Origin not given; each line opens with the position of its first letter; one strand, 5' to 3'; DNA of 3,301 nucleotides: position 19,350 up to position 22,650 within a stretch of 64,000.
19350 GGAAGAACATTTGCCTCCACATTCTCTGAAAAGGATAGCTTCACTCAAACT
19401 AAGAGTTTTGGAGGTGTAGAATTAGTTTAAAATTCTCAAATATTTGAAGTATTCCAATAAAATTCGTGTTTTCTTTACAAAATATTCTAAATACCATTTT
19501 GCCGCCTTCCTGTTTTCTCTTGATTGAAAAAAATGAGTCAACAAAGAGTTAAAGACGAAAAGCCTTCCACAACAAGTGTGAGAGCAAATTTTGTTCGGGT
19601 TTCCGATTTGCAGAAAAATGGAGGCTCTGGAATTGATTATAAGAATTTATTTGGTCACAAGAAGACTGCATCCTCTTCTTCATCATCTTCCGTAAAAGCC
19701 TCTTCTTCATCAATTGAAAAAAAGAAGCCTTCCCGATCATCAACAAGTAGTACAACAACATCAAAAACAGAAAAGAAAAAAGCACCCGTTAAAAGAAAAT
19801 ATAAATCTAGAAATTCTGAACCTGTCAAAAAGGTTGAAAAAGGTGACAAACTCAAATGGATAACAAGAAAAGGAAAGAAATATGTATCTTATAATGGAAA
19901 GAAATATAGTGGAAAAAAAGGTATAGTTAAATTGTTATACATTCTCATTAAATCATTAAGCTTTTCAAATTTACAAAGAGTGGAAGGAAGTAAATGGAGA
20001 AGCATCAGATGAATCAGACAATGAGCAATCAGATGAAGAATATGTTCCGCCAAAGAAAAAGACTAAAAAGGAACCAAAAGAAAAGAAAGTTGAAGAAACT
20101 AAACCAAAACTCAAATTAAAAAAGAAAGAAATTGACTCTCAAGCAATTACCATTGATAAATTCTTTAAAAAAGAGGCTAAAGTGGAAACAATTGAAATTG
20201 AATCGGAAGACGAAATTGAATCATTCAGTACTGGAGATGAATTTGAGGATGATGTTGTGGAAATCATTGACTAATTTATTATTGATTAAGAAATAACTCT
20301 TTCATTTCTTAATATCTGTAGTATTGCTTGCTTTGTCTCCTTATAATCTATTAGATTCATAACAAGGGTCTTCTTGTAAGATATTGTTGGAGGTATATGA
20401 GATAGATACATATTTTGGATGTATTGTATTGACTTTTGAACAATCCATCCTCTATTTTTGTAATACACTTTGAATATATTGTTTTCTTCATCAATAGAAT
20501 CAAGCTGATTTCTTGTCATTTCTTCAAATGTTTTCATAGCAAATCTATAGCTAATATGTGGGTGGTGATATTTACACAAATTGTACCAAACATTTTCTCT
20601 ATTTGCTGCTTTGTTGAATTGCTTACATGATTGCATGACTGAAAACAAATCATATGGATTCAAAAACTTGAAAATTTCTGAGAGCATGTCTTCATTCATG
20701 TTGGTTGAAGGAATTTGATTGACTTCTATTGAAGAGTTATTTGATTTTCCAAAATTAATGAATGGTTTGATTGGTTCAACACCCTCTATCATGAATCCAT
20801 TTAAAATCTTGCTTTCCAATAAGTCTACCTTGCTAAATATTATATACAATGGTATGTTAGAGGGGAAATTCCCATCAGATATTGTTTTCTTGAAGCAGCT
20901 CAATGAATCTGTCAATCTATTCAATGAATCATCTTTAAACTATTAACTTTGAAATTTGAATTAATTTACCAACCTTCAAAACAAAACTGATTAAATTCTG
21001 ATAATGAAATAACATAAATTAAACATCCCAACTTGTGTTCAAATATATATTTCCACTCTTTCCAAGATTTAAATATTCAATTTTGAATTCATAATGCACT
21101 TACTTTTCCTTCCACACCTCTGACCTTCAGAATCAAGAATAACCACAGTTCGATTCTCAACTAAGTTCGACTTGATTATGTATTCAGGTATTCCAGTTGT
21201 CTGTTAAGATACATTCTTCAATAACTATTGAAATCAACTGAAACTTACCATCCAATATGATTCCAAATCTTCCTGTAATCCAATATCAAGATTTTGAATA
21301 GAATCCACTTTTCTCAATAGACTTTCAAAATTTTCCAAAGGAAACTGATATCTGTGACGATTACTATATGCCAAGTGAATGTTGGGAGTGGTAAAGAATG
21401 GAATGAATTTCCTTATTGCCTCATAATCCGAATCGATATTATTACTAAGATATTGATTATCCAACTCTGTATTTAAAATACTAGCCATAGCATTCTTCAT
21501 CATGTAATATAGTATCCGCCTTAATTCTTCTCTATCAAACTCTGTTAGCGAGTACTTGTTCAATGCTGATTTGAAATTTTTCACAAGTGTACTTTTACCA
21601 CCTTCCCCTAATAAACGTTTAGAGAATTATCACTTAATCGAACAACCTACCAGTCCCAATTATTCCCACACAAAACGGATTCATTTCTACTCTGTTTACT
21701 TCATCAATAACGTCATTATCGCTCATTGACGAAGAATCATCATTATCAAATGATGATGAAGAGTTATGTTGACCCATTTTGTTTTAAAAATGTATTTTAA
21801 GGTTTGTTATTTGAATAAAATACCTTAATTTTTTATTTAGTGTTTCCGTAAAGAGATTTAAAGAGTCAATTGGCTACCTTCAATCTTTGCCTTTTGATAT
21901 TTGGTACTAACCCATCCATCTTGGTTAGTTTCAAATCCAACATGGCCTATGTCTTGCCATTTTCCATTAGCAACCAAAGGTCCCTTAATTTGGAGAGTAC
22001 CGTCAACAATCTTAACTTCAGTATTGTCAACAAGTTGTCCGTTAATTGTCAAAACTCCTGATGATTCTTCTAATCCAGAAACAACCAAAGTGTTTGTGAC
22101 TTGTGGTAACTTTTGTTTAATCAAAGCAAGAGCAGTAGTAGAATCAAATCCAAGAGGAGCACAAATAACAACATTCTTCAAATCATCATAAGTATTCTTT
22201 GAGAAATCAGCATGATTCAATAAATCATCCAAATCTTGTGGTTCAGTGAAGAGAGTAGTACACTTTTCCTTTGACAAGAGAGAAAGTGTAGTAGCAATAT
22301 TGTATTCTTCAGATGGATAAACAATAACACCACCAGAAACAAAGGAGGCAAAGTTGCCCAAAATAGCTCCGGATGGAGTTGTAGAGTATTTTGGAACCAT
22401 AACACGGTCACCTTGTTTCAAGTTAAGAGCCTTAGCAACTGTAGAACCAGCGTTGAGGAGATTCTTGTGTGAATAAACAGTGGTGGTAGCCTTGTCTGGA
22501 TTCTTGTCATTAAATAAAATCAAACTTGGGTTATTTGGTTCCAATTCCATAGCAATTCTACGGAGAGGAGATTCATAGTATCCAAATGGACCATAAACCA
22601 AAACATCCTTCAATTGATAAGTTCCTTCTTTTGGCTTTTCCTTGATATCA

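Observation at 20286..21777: Chimeric gene: N-myristoylatable G-protein alpha-subunit domain whose C-terminus is replaced by an F-box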

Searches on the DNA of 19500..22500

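Call 69: search_rna_families(source=window, start=19500, end=22500, threshold=evalue, max_evalue=1)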
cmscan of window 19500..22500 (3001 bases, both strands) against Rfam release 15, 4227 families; matches with E-value up to 1: 1.
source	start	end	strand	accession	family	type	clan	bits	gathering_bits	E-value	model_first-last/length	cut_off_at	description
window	21699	21747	-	RF01136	sR28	Gene; snRNA; snoRNA; CD-box;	-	15.5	39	0.67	1-55/55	no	Small nucleolar RNA sR28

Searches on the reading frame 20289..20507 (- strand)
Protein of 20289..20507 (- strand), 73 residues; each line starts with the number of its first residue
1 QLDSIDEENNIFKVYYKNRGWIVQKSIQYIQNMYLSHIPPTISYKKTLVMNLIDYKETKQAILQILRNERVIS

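Call 20: search_protein_families(library=pfam, max_evalue=10, proteins=[window:20289-20507:-])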
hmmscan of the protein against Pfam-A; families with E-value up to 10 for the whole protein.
seq(73 aa): 1 family
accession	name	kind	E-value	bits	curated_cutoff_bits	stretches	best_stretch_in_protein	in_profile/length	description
PF07547.18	RSD-2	-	0.09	13.7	25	1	43-68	37-62/84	RSD-2 N-terminal domain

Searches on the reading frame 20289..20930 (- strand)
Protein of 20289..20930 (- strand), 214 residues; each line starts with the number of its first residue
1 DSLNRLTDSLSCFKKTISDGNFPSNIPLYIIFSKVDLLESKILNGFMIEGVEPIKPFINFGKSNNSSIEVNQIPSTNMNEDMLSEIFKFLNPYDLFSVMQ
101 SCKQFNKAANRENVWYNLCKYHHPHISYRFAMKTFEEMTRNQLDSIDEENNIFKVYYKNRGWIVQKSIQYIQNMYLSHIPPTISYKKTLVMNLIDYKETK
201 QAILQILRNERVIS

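Call 21: search_protein_representatives(protein=window:20289-20930:-)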
Query: 214 residues. Proteins with E-value up to 0.001 (for the whole library): 11; up to 1e-10: 5; up to 1e-30: 4. The best 11 are listed.
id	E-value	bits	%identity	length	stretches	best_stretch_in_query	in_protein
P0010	5.0e-70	251.9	69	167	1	47-214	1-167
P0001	1.3e-38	149.2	37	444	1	4-206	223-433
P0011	3.5e-36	141.3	38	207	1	11-209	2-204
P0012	6.9e-35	137.1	38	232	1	4-206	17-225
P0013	6.6e-24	101.3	35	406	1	4-208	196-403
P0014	9.9e-07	45.2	29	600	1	70-207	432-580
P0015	7.2e-06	42.4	24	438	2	77-207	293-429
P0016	1.7e-04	37.9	34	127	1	58-131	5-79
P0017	2.5e-04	37.3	39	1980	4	72-109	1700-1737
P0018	2.8e-04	37.2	28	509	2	78-203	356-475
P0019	6.2e-04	36.0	51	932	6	2-19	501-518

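Call 24: list_cluster_members(proteins=[P0010, P0011, P0012, P0013, P0014, P0015, P0018, P0016])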
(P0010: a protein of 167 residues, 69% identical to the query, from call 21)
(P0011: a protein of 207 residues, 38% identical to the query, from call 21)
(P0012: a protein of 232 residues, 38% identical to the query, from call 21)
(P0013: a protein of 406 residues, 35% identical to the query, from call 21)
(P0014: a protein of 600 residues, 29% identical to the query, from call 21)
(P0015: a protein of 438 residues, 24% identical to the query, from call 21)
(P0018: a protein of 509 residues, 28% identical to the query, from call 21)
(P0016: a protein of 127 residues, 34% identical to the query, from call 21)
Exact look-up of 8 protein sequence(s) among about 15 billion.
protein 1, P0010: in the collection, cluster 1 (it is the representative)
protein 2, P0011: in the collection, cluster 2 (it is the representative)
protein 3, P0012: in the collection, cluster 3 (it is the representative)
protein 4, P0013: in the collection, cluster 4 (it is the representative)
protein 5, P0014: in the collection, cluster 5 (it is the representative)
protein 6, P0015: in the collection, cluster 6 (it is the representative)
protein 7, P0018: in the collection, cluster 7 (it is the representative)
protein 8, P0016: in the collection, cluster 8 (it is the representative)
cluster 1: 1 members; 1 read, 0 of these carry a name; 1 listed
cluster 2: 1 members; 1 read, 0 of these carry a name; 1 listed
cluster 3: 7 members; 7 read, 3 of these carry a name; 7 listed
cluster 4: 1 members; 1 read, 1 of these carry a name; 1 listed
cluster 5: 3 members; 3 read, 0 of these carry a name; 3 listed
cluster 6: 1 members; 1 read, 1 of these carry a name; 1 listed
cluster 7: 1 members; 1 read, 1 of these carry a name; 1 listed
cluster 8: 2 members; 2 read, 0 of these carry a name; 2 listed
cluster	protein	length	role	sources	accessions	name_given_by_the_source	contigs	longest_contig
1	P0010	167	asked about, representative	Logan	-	-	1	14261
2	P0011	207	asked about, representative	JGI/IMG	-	-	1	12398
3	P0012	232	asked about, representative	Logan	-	-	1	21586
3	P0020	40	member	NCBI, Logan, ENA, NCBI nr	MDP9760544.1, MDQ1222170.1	hypothetical protein QE432_003751 [Agrobacterium sp. SORGH_AS 745] | hypothetical protein [Agrobacterium tumefaciens]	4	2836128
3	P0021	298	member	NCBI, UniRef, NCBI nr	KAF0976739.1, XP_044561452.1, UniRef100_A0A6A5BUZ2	hypothetical protein FDP41_004034 [Naegleria fowleri] | F-box domain-containing protein n=1 Tax=Naegleria fowleri TaxID=5763 ... | uncharacterized protein FDP41_004034 [Naegleria fowleri]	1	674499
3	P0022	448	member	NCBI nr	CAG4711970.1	unnamed protein product [Naegleria fowleri]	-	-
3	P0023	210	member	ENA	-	-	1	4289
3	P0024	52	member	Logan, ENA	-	-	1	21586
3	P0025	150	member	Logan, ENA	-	-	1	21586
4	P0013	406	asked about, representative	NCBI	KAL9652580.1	hypothetical protein ABK040_000147 [Willaertia magna]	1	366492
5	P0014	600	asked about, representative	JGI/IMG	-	-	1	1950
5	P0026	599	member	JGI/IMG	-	-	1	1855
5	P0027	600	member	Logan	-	-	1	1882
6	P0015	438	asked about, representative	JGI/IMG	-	GTPase SAR1 family protein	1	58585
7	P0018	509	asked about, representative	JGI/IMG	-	guanine nucleotide-binding protein G(i) subunit alpha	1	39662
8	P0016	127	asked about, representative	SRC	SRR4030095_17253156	-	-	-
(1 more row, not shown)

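Call 25: search_protein_families(library=pfam, max_evalue=0.01, proteins=[P0010, P0011, P0012, P0013, P0014, P0015, P0018, P0016])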
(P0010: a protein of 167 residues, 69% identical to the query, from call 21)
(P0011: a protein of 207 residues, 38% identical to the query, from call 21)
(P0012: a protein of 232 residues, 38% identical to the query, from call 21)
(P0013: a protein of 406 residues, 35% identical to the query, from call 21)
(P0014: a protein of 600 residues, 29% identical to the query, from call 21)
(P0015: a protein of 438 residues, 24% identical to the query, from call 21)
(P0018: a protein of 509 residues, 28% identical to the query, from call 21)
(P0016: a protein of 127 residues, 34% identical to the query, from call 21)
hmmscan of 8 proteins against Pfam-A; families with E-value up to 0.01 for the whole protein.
P0010 (167 aa): 2 families
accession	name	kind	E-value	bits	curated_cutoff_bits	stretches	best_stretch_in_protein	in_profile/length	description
PF12937.12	F-box-like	-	1.4e-08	34.8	24.3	1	35-74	7-46/47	F-box-like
PF00646.38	F-box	-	5.1e-07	29.8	20.5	1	33-70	5-42/43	F-box domain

P0011 (207 aa): 3 families
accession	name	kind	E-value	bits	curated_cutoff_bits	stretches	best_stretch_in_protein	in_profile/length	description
PF12937.12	F-box-like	-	1.4e-05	25.2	24.3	1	83-117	11-45/47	F-box-like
PF00646.38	F-box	-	2.3e-05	24.5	20.5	1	74-114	2-42/43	F-box domain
PF00503.26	G-alpha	-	0.00012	21.8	48.8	1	2-57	237-281/333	G-protein alpha subunit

P0012 (232 aa): 3 families
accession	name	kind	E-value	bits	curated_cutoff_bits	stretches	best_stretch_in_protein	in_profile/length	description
PF12937.12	F-box-like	-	2.1e-07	31.1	24.3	1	101-139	7-45/47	F-box-like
PF00503.26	G-alpha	-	2.6e-07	30.5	48.8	1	12-69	225-280/333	G-protein alpha subunit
PF00646.38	F-box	-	1.1e-06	28.7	20.5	1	98-136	4-42/43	F-box domain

P0013 (406 aa): 5 families
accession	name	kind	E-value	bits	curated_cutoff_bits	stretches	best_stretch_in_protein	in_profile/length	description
PF00503.26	G-alpha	-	1.3e-43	149.8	48.8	2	71-287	105-302/333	G-protein alpha subunit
PF00025.27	Arf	-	2.1e-10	40.8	22.3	1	141-228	49-126/174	ADP-ribosylation factor family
PF12937.12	F-box-like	-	3.1e-06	27.3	24.3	1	284-319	11-46/47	F-box-like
PF00646.38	F-box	-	7.2e-05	23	20.5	1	275-314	2-41/43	F-box domain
PF08477.19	Roc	-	0.001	19.7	27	0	144-190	50-96/119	Ras of Complex, Roc, domain of DAPkinase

P0014 (600 aa): 3 families
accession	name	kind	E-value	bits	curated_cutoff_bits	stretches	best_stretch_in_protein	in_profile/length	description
PF00503.26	G-alpha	-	9.9e-35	120.7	48.8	1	52-400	11-281/333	G-protein alpha subunit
PF00025.27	Arf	-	9e-07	29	22.3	1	289-380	45-126/174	ADP-ribosylation factor family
PF12937.12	F-box-like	-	0.00069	19.8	24.3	1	445-485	6-46/47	F-box-like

P0015 (438 aa): 4 families
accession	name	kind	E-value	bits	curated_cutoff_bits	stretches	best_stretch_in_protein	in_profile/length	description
PF00503.26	G-alpha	-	3.7e-46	158.2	48.8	1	9-252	47-279/333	G-protein alpha subunit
PF12937.12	F-box-like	-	3.8e-11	43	24.3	1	297-336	7-46/47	F-box-like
PF00646.38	F-box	-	4.1e-08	33.3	20.5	1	294-332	4-42/43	F-box domain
PF00025.27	Arf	-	3.2e-06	27.2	22.3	1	140-239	43-130/174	ADP-ribosylation factor family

P0018 (509 aa): 5 families
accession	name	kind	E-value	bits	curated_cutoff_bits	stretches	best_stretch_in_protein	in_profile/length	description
PF00503.26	G-alpha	-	1.2e-57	196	48.8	1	39-312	16-278/333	G-protein alpha subunit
PF12937.12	F-box-like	-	1.8e-07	31.3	24.3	1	358-398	6-46/47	F-box-like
PF00646.38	F-box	-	1.2e-06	28.6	20.5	1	355-394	3-42/43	F-box domain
PF00025.27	Arf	-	1.3e-06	28.4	22.3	0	38-67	8-37/174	ADP-ribosylation factor family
PF01926.29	MMR_HSR1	-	0.00042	20.9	21.9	0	190-259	24-86/113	50S ribosome-binding GTPase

P0016 (127 aa): 3 families
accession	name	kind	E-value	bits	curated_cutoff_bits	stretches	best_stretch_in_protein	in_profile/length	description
PF12937.12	F-box-like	-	8.4e-07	29.1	24.3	1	23-68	2-46/47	F-box-like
PF00646.38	F-box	-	0.00012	22.3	20.5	1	23-59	2-38/43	F-box domain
PF20671.3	COG3_C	-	0.0084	15.9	26.8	1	27-107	53-133/303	Conserved oligomeric Golgi complex subunit 3, C-terminal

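Call 39: find_homologous_proteins(query=A3, max_evalue=0.001)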
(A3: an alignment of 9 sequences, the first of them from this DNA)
Query A3 (9 sequences) (214 aa, profile of the alignment): 2 proteins with E <= 0.001 among 1577 candidates.
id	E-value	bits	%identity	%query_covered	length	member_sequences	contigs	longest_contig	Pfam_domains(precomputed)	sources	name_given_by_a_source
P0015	2.3e-74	268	23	97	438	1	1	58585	PF00646.39,PF00025.28,PF00503.27,PF12937.13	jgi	jgi:GTPase SAR1 family protein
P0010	1.0e-58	217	69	79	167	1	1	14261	PF00646.39,PF12937.13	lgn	-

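Call 54: find_encoding_contigs(protein=P0010, flank=6000, max_places=2)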
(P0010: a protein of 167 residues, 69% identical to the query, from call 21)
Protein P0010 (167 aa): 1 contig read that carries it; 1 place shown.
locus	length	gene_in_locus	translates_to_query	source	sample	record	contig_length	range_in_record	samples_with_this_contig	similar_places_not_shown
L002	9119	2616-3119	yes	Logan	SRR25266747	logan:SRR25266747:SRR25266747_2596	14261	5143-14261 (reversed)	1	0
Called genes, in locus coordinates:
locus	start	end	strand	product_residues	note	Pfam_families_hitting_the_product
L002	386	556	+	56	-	PF00501:AMP-binding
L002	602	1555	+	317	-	PF00501:AMP-binding (weak)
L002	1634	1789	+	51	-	-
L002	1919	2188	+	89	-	-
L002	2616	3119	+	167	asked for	PF00646:F-box (weak), PF12937:F-box-like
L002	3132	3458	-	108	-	-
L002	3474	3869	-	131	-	-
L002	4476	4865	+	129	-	PF23381:Beta-prop_IFT122_1st (weak), PF23389:Beta-prop_WDR19_1st (weak), PF24807:WD40_CDC20-Fz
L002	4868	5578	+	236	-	PF23381:Beta-prop_IFT122_1st (faint), PF23414:Beta-prop_EML_2 (faint), PF24807:WD40_CDC20-Fz, PF24814:WD40_Prp19 (weak), PF25173:Beta-prop_WDR3_1st (faint), PF25174:Beta-prop_THOC3 (weak)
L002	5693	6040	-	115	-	-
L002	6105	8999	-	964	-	PF00690:Cation_ATPase_N (faint), PF00122:E1-E2_ATPase, PF13246:Cation_ATPase, PF00702:Hydrolase (weak)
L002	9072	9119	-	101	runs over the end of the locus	PF12409:P5-ATPase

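Call 55: find_encoding_contigs(protein=P0015, flank=8000, max_places=2)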
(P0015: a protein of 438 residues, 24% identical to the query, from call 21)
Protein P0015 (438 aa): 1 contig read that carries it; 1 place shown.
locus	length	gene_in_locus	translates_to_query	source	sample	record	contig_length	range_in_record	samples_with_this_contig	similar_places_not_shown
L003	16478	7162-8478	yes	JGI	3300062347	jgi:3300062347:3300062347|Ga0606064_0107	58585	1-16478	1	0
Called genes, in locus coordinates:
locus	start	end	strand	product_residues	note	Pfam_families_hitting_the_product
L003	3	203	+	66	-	?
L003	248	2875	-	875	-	-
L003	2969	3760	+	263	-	PF00583:Acetyltransf_1, PF13673:Acetyltransf_10 (weak), PF13508:Acetyltransf_7 (weak)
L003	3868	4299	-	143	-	-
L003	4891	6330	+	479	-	-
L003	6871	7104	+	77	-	-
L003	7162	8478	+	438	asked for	PF00503:G-alpha, PF00025:Arf (weak), PF00646:F-box, PF12937:F-box-like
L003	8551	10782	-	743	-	PF24758:LRR_At5g56370 (faint)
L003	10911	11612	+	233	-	-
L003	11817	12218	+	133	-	-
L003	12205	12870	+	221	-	-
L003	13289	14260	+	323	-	PF00615:RGS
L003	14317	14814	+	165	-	-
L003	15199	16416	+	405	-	PF08569:Mo25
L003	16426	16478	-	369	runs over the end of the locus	-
